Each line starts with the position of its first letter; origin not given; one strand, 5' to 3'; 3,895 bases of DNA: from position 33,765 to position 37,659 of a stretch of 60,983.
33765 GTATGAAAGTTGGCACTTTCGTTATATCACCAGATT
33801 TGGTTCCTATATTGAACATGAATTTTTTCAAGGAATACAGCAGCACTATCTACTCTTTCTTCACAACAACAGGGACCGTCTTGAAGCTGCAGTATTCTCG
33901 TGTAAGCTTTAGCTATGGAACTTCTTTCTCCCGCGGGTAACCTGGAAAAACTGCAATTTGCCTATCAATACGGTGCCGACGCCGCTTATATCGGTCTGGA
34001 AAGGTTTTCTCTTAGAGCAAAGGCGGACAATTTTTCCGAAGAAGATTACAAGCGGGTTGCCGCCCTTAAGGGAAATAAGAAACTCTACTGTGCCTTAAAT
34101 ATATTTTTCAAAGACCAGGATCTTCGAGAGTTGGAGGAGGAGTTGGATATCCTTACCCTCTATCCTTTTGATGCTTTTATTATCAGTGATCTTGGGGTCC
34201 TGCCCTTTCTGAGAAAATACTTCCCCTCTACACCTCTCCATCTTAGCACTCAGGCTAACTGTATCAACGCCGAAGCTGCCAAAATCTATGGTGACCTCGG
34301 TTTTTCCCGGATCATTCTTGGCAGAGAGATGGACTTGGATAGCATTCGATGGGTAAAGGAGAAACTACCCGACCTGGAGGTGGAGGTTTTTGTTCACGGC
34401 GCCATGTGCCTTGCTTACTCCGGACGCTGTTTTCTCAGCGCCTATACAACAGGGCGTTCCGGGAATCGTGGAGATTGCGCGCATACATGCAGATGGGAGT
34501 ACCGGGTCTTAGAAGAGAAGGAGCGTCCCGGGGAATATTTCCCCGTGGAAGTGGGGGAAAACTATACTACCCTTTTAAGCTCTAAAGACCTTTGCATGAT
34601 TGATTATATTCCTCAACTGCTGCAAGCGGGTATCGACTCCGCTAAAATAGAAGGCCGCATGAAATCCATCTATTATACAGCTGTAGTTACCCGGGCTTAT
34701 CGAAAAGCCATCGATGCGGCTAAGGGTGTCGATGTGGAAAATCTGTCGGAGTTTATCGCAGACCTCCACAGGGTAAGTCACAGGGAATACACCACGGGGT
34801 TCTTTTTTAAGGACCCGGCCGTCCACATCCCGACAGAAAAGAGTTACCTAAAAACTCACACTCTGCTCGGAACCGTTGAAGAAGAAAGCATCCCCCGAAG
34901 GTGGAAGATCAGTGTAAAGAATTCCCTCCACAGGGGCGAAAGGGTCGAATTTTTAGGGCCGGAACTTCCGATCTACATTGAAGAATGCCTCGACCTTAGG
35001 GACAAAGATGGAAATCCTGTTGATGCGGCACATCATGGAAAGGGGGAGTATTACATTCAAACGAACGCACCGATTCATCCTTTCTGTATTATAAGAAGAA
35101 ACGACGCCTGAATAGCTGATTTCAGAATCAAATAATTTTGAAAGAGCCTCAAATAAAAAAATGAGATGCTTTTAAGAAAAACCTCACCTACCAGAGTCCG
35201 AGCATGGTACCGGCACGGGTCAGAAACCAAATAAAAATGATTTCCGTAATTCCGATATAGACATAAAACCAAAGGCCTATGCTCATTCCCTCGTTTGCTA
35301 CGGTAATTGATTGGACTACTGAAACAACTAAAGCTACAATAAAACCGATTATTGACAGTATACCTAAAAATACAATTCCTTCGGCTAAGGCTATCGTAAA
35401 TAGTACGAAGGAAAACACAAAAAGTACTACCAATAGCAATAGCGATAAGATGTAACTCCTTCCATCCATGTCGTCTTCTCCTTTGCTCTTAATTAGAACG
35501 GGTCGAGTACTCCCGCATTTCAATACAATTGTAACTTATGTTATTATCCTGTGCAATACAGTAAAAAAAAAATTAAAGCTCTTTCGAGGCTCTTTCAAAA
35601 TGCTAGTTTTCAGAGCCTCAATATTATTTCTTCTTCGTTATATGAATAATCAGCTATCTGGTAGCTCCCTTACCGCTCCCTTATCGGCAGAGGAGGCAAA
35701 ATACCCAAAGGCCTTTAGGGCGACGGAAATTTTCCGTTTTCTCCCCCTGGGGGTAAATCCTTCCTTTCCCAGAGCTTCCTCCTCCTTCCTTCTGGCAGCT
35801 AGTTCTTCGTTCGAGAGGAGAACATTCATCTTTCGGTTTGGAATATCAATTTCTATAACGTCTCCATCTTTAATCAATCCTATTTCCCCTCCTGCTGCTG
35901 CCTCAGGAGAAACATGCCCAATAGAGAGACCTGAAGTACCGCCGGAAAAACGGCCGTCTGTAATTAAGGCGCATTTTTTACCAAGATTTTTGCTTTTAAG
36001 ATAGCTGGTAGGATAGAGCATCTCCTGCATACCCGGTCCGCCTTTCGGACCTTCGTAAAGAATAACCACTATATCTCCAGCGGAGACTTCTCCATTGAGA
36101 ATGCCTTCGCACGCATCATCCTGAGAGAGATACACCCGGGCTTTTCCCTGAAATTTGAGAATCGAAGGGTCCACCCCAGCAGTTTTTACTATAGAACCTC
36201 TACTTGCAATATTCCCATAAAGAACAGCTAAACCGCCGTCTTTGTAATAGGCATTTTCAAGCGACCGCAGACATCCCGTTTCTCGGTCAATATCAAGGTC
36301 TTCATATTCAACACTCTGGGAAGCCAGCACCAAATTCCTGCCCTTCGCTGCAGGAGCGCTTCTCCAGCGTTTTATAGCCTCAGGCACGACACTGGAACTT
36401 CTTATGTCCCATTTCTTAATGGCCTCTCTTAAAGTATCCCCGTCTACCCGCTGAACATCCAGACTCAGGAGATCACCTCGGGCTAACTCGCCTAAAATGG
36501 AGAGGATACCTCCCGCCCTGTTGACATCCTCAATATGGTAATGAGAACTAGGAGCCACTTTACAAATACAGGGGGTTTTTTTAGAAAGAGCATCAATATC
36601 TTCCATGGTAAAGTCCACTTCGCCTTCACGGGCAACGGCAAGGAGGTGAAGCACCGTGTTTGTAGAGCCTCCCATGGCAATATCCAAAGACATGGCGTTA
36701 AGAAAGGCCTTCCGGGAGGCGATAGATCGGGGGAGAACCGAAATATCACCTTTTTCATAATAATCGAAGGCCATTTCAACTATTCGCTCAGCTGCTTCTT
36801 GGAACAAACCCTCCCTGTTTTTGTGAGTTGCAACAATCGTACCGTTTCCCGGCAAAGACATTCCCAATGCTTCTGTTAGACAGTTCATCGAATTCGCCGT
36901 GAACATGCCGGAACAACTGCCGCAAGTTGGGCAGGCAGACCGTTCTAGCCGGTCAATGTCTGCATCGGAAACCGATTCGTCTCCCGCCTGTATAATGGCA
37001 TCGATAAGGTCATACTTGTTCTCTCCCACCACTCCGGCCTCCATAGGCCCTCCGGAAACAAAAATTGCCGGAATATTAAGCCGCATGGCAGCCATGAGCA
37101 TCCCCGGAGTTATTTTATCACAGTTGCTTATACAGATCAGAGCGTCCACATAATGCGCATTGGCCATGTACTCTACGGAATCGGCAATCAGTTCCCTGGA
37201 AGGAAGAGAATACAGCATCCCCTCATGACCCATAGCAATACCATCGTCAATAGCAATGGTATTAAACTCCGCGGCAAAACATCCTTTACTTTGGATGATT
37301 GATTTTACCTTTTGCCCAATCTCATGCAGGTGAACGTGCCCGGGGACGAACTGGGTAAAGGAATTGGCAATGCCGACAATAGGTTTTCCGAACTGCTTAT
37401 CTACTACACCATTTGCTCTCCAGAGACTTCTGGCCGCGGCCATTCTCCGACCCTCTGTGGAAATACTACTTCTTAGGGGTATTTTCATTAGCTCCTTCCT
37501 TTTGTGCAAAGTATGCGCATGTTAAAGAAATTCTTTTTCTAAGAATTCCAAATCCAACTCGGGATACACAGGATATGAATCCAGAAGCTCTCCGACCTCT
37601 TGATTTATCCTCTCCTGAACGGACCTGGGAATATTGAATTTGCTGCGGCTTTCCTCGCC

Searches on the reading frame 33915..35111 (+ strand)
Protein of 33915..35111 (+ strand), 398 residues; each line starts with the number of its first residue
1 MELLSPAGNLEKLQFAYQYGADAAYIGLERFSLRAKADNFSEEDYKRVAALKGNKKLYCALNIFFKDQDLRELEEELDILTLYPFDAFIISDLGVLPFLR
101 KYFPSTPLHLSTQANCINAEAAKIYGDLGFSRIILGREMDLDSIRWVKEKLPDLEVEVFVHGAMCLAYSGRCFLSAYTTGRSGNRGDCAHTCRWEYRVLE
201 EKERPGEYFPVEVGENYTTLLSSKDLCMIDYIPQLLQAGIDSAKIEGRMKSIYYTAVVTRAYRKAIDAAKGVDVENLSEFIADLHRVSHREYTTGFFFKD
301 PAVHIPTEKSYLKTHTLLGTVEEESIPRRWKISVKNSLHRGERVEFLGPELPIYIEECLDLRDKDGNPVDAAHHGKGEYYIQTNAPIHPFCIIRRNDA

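Call 79: search_protein_families(library=pfam, proteins=[window:33915-35111:+], max_evalue=0.001)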
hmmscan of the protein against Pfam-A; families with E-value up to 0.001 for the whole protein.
window:33915-35111:+ (398 aa): 2 families
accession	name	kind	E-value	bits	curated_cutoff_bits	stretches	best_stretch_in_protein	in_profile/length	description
PF01136.24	Peptidase_U32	-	3.4e-85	285.5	22.4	1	71-301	2-231/233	Peptidase family U32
PF16325.11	Peptidase_U32_C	-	3.4e-12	46.8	28.2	1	314-394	2-83/83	Peptidase family U32 C-terminal domain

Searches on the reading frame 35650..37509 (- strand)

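Call 79: search_protein_families(library=pfam, proteins=[window:35650-37509:-], max_evalue=0.001)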
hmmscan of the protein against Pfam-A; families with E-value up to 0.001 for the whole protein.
window:35650-37509:- (619 aa): 2 families
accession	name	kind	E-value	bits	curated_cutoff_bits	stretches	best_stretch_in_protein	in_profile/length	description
PF00920.27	ILVD_EDD_N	-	1.8e-129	431.9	27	1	42-362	1-315/316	Dihydroxy-acid/6-phosphogluconate dehydratase N-terminal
PF24877.1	ILV_EDD_C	-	8.2e-71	237.8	27.7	1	413-612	2-191/191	Dihydroxy-acid/6-phosphogluconate dehydratase C-terminal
